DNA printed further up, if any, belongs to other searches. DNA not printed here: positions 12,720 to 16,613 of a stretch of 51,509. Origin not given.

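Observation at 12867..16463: GntP permease reads through, with no stop codon, into a cytochrome-c / PA14 / DUF1592-family periplasmic protein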

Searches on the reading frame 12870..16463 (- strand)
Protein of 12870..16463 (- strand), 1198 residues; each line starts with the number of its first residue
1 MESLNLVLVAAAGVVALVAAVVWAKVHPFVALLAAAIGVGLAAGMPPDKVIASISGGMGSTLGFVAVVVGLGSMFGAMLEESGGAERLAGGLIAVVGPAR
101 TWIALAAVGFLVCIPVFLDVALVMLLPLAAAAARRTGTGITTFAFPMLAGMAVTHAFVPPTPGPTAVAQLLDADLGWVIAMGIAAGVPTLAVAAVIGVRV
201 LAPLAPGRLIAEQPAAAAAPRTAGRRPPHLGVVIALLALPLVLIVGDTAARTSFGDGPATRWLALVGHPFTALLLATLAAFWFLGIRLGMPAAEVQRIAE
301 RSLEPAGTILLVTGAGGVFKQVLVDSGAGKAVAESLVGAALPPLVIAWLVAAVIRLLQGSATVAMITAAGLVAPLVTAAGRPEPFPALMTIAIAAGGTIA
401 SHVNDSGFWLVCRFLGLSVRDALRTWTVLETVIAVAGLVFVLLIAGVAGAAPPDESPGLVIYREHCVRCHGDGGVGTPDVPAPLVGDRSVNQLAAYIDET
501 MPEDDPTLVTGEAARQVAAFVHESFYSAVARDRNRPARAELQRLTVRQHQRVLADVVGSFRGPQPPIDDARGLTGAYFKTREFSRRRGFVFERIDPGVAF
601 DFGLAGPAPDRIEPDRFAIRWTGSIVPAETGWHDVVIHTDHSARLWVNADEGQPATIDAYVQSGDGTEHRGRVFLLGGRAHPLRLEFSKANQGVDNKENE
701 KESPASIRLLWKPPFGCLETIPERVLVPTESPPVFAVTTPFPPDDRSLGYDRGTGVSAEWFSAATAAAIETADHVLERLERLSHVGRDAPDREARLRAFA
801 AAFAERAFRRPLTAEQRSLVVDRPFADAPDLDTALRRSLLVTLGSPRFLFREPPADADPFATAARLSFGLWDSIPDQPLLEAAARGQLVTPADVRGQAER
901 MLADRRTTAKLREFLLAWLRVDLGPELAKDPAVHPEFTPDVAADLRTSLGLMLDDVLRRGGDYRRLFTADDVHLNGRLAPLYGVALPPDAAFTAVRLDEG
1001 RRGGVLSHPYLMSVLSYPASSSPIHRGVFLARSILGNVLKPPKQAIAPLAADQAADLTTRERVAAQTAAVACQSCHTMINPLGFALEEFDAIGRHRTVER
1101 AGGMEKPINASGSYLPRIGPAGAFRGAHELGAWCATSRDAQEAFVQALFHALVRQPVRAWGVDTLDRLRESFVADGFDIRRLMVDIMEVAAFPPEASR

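Call 3: search_protein_families(library=pfam, proteins=[window:12870-16463:-], max_evalue=0.01)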
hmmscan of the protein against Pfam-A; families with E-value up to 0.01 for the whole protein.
window:12870-16463:- (1198 aa): 8 families
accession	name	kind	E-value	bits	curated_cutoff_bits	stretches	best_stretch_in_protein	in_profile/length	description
PF02447.22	GntP_permease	-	1.9e-129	432.7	22.5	1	7-445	3-438/440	GntP family permease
PF07631.16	PSD4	-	3e-33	115.5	23.3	1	859-984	3-128/128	Protein of unknown function (DUF1592)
PF07627.16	PSCyt3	-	1.3e-28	99.5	27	1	1002-1098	1-97/98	Protein of unknown function (DUF1588)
PF03600.22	CitMHS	-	2e-12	47.3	31.9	1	19-392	2-336/336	Citrate transporter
PF07691.17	PA14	-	6e-10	39.5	24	1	570-715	2-137/147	PA14 domain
PF13442.11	Cytochrome_CBB3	-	4.3e-08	33.8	27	1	457-521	5-68/68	Cytochrome C oxidase, cbb3-type, subunit III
PF07637.16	PSD5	-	2.8e-06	28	34.2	1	796-851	2-60/62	Protein of unknown function (DUF1595)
PF04165.18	DUF401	-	0.0034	17.2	24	1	308-439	259-388/393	Protein of unknown function (DUF401)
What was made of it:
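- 15114..16463 (-): GntP permease module, residues 1-450. It is complete, including the native C-terminal tail. Pfam profile positions 3-438 of 440 (call 3).
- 14319..14756 (-): PA14 domain, residues 570-715, a putative carbohydrate-binding domain. Pfam PF07691 (call 3).
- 13170..14078 (-): PSD5/DUF1595 (796-851), PSD4/DUF1592 (859-984) and PSCyt3/DUF1588 (1002-1098), the last with a second CXXCH (CQSCH). Call 3.
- On PSCyt3 / PSD4 / PSD5 planctomycete cytochrome proteins (DUF1588/1592/1595): PSD5 scores only 28 bits against 34.2 (call 3).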

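Call 4: search_protein_families(library=ncbifam, proteins=[window:12870-16463:-], max_evalue=0.01)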
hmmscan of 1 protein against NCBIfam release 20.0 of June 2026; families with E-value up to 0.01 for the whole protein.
window:12870-16463:- (1198 aa): 7 families
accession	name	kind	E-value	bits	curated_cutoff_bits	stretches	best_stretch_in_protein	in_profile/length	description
TIGR00791.1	gntP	subfamily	4.2e-118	395.1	292.75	1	5-446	2-437/439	gluconate:H+ symporter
NF007781.0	PRK10472.1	equivalog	7.4e-110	367.9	625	1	1-444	1-441/446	gluconate transporter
NF007332.0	PRK09821.1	equivalog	1.2e-102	344.2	524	1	1-444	1-450/454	GntP family transporter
NF011560.0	PRK14984.1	equivalog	6.7e-84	282.7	744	1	6-446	3-436/438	gluconate transporter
NF007459.0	PRK10034.1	equivalog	4.5e-66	223.8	647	1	1-445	1-444/447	gluconate permease GntP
NF007395.0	PRK09921.1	equivalog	1.3e-64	219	618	1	9-442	10-439/445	D-serine transporter DsdX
TIGR00529.1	AF0261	hypoth_equivalog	1.9e-05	24.1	378.4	1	274-443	225-386/387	TIGR00529 family membrane protein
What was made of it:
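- On GntP permease family (PF02447 / TIGR00791): TIGR00791 scores 395.1 bits (cut-off 292.75) (calls 3, 4). There are only sub-threshold equivalog matches (for example, 368 bits against a cut-off of 625; call 4).
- Checked: TIGR00791 gntP scores 395 bits against a cut-off of 292.75 (call 4).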

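Call 5: find_homologous_proteins(query=window:12870-16463:-, max_evalue=1e-10)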
Query window:12870-16463:- (1198 aa): 29 proteins with E <= 1e-10 among 8000 candidates.
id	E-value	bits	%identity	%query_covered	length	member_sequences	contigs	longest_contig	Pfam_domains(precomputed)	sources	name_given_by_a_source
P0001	0.0e+0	2399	91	100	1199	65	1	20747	PF07691.18,PF07627.17,PF07637.17,PF03600.23,PF02447.23,PF13442.12,PF07631.17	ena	-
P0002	0.0e+0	1510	88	64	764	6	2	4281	PF07691.18,PF07627.17,PF13442.12,PF07631.17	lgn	-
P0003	0.0e+0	1304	77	64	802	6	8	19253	PF07691.18,PF07627.17,PF07637.17,PF13442.12,PF07631.17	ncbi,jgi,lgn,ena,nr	ncbi:MAG: DUF1592 domain-containing protein [Planctomycetes bacterium]|nr:DUF1592 domain-containing 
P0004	0.0e+0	1269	76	63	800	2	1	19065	PF07691.18,PF07627.17,PF07637.17,PF13442.12,PF07631.17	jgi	-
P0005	0.0e+0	1143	68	63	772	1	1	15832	PF07691.18,PF07627.17,PF07637.17,PF13442.12,PF07631.17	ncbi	-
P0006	0.0e+0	1120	66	63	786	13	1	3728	PF07691.18,PF07627.17,PF07637.17,PF13442.12,PF07631.17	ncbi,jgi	jgi:hypothetical protein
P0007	0.0e+0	1104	66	63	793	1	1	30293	PF07691.18,PF07627.17,PF07637.17,PF13442.12,PF07631.17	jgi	jgi:hypothetical protein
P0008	0.0e+0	1103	65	64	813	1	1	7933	PF07691.18,PF07627.17,PF07637.17,PF13442.12,PF07631.17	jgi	jgi:hypothetical protein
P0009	0.0e+0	1088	64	63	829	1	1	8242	PF07691.18,PF07627.17,PF07637.17,PF13442.12,PF07631.17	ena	-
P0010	0.0e+0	1065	64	61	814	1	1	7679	PF07691.18,PF07627.17,PF07637.17,PF13442.12,PF07631.17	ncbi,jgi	jgi:cytochrome c553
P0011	0.0e+0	1061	65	62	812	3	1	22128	PF07691.18,PF07627.17,PF13442.12,PF07631.17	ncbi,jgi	jgi:mono/diheme cytochrome c family protein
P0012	3.2e-99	352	49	34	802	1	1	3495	PF03600.23,PF02447.23,PF08450.19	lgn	-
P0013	1.8e-96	343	46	36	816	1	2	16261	PF03600.23,PF02447.23,PF08450.19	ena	-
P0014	7.4e-93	331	49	34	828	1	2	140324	PF03600.23,PF02447.23,PF08450.19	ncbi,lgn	-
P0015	7.9e-90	321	45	36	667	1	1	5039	PF04199.20,PF03600.23,PF02447.23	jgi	-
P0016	2.4e-89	319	44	37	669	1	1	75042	PF04199.20,PF03600.23,PF02447.23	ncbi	-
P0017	2.5e-89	319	44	36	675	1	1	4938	PF04199.20,PF03600.23,PF02447.23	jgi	-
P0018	9.6e-89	317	43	38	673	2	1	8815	PF04199.20,PF03600.23,PF02447.23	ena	-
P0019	2.2e-88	316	43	37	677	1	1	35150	PF04199.20,PF03600.23,PF02447.23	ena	-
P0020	2.5e-88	316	42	36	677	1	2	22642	PF04199.20,PF03600.23,PF02447.23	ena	-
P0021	4.8e-88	315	43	37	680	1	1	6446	PF04199.20,PF03600.23,PF02447.23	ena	-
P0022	2.2e-86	309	44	36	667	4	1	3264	PF04199.20,PF03600.23,PF02447.23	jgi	jgi:gluconate:H+ symporter, GntP family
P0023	2.5e-86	309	43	38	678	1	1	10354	PF04199.20,PF03600.23,PF02447.23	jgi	jgi:GntP family gluconate:H+ symporter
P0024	1.3e-84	303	44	36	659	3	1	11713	PF04199.20,PF03600.23,PF02447.23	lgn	-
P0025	2.6e-84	302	44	35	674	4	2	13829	PF04199.20,PF03600.23,PF02447.23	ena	-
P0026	2.6e-84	302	44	36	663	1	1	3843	PF04199.20,PF03600.23,PF02447.23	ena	-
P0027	1.3e-83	300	43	36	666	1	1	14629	PF04199.20,PF03600.23,PF02447.23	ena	-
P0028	8.9e-83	297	42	36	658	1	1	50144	PF04199.20,PF03600.23,PF02447.23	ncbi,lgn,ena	-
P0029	1.0e-20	92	26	34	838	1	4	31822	PF07624.17,PF07635.17,PF07627.17,PF07637.17,PF13442.12,PF07626.17,PF07631.17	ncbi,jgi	jgi:hypothetical protein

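Call 6: find_encoding_contigs(protein=P0001, flank=10000, max_places=6)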
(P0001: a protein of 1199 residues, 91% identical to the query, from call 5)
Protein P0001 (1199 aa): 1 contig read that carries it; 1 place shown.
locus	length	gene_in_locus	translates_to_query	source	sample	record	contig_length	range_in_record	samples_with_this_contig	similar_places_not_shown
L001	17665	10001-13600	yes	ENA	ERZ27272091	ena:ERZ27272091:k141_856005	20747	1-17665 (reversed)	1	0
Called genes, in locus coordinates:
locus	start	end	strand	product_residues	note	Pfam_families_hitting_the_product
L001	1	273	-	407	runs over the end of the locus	PF01244:Peptidase_M19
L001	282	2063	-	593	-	PF01019:G_glu_transpept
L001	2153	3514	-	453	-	PF01177:Asp_Glu_race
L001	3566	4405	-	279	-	-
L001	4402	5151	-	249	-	PF02616:SMC_ScpA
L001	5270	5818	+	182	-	PF01230:HIT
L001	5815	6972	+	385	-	PF01966:HD, PF13286:HD_assoc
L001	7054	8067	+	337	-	-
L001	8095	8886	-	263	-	PF00106:adh_short, PF01370:Epimerase (weak), PF08659:KR, PF13561:adh_short_C2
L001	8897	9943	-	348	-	PF08240:ADH_N, PF16912:Glu_dehyd_C (weak), PF00107:ADH_zinc_N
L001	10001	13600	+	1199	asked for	PF02447:GntP_permease, PF03600:CitMHS, PF13442:Cytochrome_CBB3 (weak), PF07691:PA14, PF07637:PSD5 (weak), PF07631:PSD4, PF07627:PSCyt3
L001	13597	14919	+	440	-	PF07586:HXXSHH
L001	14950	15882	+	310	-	-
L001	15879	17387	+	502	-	PF07969:Amidohydro_3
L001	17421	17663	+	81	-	?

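Call 7: find_encoding_contigs(protein=P0003, flank=10000, max_places=8)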
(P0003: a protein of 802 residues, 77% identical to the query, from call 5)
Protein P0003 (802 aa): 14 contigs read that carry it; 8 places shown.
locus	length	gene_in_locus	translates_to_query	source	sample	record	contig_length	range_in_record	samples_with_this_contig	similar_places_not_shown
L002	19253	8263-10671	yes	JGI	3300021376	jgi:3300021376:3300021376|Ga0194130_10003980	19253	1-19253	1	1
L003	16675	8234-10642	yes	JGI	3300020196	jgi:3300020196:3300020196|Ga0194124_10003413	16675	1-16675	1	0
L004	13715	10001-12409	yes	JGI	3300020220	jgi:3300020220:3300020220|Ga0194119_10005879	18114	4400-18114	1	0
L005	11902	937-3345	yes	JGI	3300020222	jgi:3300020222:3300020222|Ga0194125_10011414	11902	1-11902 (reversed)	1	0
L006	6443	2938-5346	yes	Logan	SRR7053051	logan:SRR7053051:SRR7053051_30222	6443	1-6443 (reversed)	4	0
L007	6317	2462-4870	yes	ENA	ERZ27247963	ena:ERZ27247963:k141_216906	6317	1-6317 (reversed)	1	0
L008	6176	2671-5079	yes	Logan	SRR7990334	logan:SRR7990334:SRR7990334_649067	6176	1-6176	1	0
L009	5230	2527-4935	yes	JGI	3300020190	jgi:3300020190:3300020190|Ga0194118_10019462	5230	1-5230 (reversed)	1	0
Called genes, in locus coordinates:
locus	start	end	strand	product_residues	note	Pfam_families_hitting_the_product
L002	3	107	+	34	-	?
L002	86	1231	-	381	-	PF20706:GT4-conflict, PF13439:Glyco_transf_4, PF13579:Glyco_trans_4_4, PF00534:Glycos_transf_1, PF13692:Glyco_trans_1_4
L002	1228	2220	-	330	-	PF01073:3Beta_HSD, PF01370:Epimerase, PF02719:Polysacc_synt_2 (faint), PF04321:RmlD_sub_bind, PF07993:NAD_binding_4 (faint), PF16363:GDP_Man_Dehyd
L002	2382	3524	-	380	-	PF04055:Radical_SAM, PF06969:HemN_C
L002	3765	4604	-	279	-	-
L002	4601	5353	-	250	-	PF02616:SMC_ScpA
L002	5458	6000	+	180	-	PF01230:HIT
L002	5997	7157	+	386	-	PF01966:HD, PF13286:HD_assoc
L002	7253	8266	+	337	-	-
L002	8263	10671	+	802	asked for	PF13442:Cytochrome_CBB3 (weak), PF07691:PA14, PF07637:PSD5 (weak), PF07631:PSD4, PF07627:PSCyt3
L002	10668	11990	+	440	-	PF07586:HXXSHH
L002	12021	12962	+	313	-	-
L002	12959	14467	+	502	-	PF07969:Amidohydro_3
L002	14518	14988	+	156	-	-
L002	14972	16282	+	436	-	PF02836:Glyco_hydro_2_C (weak)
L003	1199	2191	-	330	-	PF01073:3Beta_HSD, PF01370:Epimerase, PF02719:Polysacc_synt_2 (faint), PF04321:RmlD_sub_bind, PF07993:NAD_binding_4 (faint), PF16363:GDP_Man_Dehyd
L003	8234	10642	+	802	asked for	PF13442:Cytochrome_CBB3 (weak), PF07691:PA14, PF07637:PSD5 (weak), PF07631:PSD4, PF07627:PSCyt3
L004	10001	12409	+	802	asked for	PF13442:Cytochrome_CBB3 (weak), PF07691:PA14, PF07637:PSD5 (weak), PF07631:PSD4, PF07627:PSCyt3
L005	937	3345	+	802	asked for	PF13442:Cytochrome_CBB3 (weak), PF07691:PA14, PF07637:PSD5 (weak), PF07631:PSD4, PF07627:PSCyt3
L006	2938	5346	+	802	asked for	PF13442:Cytochrome_CBB3 (weak), PF07691:PA14, PF07637:PSD5 (weak), PF07631:PSD4, PF07627:PSCyt3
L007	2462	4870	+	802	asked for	PF13442:Cytochrome_CBB3 (weak), PF07691:PA14, PF07637:PSD5 (weak), PF07631:PSD4, PF07627:PSCyt3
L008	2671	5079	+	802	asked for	PF13442:Cytochrome_CBB3 (weak), PF07691:PA14, PF07637:PSD5 (weak), PF07631:PSD4, PF07627:PSCyt3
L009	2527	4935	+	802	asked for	PF13442:Cytochrome_CBB3 (weak), PF07691:PA14, PF07637:PSD5 (weak), PF07631:PSD4, PF07627:PSCyt3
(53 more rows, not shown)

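Call 10: find_encoding_contigs(protein=P0002, flank=10000, max_places=6)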
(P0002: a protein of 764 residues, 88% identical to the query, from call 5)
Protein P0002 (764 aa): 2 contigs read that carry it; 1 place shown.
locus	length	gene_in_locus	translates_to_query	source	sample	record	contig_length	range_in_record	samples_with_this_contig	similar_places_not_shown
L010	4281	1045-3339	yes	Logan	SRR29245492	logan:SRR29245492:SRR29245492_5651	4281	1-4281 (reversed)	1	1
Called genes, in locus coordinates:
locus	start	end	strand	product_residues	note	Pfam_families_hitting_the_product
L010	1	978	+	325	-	?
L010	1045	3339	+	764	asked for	PF13442:Cytochrome_CBB3 (weak), PF07691:PA14, PF07631:PSD4, PF07627:PSCyt3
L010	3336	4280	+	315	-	?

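Call 11: list_cluster_members(proteins=[P0001, P0002])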
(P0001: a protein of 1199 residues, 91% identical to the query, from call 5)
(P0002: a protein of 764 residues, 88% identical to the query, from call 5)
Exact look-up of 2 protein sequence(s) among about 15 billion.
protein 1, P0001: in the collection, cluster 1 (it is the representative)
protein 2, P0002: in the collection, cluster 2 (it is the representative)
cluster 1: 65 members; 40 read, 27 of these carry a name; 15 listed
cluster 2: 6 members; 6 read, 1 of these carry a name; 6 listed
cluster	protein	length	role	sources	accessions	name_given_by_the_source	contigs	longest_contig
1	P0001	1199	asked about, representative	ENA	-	-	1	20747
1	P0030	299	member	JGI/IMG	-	hypothetical protein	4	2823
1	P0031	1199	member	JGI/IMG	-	gluconate transporter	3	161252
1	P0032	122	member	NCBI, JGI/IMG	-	hypothetical protein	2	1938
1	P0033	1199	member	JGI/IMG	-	gluconate transporter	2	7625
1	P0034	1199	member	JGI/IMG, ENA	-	gluconate transporter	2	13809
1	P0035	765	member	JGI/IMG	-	mono/diheme cytochrome c family protein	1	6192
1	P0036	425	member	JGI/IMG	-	hypothetical protein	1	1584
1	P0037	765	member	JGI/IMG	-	mono/diheme cytochrome c family protein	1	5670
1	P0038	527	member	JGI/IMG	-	hypothetical protein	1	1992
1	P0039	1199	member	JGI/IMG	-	gluconate transporter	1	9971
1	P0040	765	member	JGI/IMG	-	mono/diheme cytochrome c family protein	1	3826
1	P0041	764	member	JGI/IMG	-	cytochrome c553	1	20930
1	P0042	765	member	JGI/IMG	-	mono/diheme cytochrome c family protein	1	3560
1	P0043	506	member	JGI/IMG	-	hypothetical protein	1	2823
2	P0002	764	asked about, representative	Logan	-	-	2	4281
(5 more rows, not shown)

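Call 13: find_encoding_contigs(protein=P0035, flank=10000, max_places=4)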
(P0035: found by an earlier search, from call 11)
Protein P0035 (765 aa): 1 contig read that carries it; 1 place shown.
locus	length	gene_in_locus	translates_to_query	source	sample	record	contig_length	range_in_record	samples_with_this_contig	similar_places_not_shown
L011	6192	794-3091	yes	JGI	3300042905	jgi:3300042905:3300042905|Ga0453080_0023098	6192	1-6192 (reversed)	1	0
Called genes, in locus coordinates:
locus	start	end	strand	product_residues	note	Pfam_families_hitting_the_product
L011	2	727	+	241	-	?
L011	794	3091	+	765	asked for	PF13442:Cytochrome_CBB3 (weak), PF07691:PA14, PF07637:PSD5 (weak), PF07631:PSD4, PF07627:PSCyt3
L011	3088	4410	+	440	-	PF07586:HXXSHH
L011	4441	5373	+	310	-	-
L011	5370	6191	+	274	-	?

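Call 14: find_encoding_contigs(protein=P0041, flank=10000, max_places=4)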
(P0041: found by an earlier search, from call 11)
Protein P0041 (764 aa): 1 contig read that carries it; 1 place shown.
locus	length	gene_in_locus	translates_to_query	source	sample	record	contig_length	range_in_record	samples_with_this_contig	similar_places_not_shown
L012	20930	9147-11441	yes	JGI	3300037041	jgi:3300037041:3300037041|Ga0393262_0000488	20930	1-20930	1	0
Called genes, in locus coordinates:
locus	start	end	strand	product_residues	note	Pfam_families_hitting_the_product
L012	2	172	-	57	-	?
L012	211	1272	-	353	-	PF00108:Thiolase_N (weak), PF08545:ACP_syn_III (weak), PF08541:ACP_syn_III_C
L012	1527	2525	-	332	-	-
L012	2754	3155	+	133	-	-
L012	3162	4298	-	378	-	PF04055:Radical_SAM, PF06969:HemN_C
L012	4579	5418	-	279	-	PF23023:Anti-Pycsar_Apyc1 (faint)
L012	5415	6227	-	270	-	PF02616:SMC_ScpA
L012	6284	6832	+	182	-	PF01230:HIT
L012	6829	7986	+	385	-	PF01966:HD, PF13286:HD_assoc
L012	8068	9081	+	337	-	-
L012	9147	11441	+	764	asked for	PF13442:Cytochrome_CBB3 (weak), PF07691:PA14, PF07637:PSD5 (weak), PF07631:PSD4, PF07627:PSCyt3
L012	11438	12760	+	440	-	PF07586:HXXSHH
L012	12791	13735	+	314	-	-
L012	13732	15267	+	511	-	PF07969:Amidohydro_3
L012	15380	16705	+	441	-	PF02836:Glyco_hydro_2_C (faint)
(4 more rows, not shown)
